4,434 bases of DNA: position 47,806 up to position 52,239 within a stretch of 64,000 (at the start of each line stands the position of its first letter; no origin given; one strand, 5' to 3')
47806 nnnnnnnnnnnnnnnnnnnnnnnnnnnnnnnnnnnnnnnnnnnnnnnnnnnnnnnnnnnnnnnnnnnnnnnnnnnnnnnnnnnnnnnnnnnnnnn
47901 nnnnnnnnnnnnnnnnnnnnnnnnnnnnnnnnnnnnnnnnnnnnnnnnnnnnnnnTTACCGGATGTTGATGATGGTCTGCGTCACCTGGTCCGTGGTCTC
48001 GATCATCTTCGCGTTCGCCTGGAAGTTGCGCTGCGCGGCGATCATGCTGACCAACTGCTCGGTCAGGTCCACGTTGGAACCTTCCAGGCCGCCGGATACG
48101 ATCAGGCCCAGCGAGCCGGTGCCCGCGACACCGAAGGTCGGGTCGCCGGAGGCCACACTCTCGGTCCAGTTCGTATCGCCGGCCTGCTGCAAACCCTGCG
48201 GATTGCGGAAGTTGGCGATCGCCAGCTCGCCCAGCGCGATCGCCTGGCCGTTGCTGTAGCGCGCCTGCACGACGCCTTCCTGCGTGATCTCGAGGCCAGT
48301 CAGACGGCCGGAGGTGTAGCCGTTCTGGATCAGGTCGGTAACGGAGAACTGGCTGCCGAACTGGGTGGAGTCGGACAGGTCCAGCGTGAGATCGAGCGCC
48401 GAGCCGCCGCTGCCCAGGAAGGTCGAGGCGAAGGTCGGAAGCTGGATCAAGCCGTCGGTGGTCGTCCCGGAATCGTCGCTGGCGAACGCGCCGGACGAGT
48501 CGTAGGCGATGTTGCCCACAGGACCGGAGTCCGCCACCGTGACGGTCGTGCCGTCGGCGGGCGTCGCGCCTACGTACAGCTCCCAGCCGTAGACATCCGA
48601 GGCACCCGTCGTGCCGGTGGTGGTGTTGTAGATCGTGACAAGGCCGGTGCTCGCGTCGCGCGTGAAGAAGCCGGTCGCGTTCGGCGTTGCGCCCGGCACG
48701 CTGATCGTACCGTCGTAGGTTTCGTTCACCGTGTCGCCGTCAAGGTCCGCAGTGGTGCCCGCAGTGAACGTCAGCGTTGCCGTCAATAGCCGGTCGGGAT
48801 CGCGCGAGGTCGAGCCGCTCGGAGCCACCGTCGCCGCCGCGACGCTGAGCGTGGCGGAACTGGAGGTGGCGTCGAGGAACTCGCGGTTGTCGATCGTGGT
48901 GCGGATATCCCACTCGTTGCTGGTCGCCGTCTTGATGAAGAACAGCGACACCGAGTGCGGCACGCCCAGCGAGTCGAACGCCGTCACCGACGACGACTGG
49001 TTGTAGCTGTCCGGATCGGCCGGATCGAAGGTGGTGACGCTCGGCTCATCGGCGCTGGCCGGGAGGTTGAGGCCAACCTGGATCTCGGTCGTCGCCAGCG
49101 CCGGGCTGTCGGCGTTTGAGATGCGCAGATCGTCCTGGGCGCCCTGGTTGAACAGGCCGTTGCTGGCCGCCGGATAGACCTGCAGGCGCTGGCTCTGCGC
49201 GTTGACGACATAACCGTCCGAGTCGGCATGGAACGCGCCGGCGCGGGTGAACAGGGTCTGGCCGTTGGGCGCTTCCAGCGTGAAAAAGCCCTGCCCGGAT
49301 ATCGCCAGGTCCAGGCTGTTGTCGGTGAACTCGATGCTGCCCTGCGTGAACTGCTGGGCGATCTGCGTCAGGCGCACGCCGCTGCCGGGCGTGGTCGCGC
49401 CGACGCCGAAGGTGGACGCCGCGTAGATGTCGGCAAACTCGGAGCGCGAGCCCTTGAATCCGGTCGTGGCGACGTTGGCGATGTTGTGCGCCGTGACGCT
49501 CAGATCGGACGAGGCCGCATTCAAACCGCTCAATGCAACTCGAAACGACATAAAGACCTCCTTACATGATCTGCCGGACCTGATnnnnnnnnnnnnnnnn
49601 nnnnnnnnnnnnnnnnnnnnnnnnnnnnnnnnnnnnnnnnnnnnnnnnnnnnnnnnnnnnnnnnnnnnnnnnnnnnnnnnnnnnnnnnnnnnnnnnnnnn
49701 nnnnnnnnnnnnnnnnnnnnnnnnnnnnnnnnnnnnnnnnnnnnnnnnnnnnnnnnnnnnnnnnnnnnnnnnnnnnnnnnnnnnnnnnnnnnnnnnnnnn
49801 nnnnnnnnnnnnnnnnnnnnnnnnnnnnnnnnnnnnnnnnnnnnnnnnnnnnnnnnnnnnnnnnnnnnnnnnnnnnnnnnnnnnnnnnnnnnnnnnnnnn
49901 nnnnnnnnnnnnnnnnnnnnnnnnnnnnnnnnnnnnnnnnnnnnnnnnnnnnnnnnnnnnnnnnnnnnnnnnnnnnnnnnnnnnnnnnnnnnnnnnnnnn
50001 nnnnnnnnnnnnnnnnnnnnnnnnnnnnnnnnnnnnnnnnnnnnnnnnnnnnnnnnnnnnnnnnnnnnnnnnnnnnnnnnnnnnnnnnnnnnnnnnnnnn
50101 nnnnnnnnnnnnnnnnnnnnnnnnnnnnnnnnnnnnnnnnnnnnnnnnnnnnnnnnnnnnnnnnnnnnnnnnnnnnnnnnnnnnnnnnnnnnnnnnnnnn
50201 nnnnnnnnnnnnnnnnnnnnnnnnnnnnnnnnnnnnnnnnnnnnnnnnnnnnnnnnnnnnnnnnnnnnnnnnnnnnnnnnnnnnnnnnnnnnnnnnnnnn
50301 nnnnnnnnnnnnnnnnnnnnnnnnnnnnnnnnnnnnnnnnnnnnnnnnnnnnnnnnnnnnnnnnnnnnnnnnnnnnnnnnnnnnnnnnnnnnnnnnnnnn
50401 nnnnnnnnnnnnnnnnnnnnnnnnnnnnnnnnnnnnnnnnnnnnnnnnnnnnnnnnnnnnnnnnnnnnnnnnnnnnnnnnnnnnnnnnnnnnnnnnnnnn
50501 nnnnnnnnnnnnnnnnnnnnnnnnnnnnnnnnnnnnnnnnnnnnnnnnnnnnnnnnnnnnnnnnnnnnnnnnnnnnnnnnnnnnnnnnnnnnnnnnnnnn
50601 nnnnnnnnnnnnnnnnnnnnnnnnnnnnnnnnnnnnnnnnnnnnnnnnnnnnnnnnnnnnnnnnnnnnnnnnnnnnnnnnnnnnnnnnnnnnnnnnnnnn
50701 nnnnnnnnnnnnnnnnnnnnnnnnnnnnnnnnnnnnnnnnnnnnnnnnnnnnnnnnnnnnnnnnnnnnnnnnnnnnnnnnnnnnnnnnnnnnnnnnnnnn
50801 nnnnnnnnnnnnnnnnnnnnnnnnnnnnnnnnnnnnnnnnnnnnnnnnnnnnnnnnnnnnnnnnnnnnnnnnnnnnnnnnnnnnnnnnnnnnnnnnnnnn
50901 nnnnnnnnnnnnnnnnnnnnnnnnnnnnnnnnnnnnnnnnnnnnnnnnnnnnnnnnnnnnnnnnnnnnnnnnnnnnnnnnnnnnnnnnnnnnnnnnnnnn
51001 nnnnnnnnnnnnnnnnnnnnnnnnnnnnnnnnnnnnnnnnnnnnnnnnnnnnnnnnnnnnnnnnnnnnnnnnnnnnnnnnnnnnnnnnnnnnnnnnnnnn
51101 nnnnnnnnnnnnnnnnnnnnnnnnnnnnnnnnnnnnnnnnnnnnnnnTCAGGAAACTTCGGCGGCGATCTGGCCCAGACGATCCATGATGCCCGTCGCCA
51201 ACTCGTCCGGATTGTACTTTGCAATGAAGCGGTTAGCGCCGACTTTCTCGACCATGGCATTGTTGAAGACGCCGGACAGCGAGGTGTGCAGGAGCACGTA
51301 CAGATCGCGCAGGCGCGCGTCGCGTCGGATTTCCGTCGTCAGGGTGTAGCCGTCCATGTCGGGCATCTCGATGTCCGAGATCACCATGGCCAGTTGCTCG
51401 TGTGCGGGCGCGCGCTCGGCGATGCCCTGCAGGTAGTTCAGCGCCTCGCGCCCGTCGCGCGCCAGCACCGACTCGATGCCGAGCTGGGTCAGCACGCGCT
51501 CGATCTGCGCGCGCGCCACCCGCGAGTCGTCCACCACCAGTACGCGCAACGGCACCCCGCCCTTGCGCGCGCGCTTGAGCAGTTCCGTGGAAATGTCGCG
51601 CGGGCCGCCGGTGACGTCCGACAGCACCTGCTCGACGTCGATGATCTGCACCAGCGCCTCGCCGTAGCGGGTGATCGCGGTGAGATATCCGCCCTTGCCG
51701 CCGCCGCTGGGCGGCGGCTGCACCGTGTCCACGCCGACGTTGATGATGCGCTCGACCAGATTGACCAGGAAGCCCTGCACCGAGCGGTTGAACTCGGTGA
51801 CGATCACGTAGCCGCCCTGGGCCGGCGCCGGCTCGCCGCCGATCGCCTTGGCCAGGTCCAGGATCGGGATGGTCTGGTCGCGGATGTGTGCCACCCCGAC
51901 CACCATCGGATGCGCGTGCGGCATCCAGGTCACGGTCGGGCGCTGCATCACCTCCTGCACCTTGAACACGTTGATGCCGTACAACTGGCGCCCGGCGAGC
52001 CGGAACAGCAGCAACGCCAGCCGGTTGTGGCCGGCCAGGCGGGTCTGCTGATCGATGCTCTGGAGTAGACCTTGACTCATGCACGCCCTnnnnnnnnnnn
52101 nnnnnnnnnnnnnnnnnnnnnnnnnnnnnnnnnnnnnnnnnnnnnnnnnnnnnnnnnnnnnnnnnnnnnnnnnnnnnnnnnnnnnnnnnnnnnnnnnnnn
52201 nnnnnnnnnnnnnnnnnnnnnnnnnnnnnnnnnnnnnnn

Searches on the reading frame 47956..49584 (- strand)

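Call 47: search_protein_families(library=pfam, proteins=[window:47956-49584:-], max_evalue=0.0001)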
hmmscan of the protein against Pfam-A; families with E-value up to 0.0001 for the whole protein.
window:47956-49584:- (542 aa): 4 families
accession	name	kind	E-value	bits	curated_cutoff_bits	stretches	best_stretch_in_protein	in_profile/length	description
PF07559.19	FlgE_D2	-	1e-24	88.1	22.7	1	173-423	1-142/142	Flagellar basal body protein FlaE D2 domain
PF06429.18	Flg_bbr_C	-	1e-17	63.8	23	1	497-541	2-46/46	Flagellar basal body rod FlgEFG protein C-terminal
PF22692.1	LlgE_F_G_D1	-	3.6e-14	53.1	27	1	94-152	1-44/64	Flagellar hook protein FlgE/F/G D1 domain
PF00460.25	Flg_bb_rod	-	1.2e-07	32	20.7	1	14-44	1-31/31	Flagella basal body rod protein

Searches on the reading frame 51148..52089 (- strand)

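Call 47: search_protein_families(library=pfam, proteins=[window:51148-52089:-], max_evalue=0.0001)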
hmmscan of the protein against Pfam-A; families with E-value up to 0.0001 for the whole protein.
window:51148-52089:- (313 aa): 2 families
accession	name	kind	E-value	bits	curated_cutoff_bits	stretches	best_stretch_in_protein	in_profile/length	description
PF01584.24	CheW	-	2.3e-31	108.7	23.5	1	26-158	2-136/138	CheW-like domain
PF00072.30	Response_reg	-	1.4e-16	61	30.2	1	183-297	1-106/111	Response regulator receiver domain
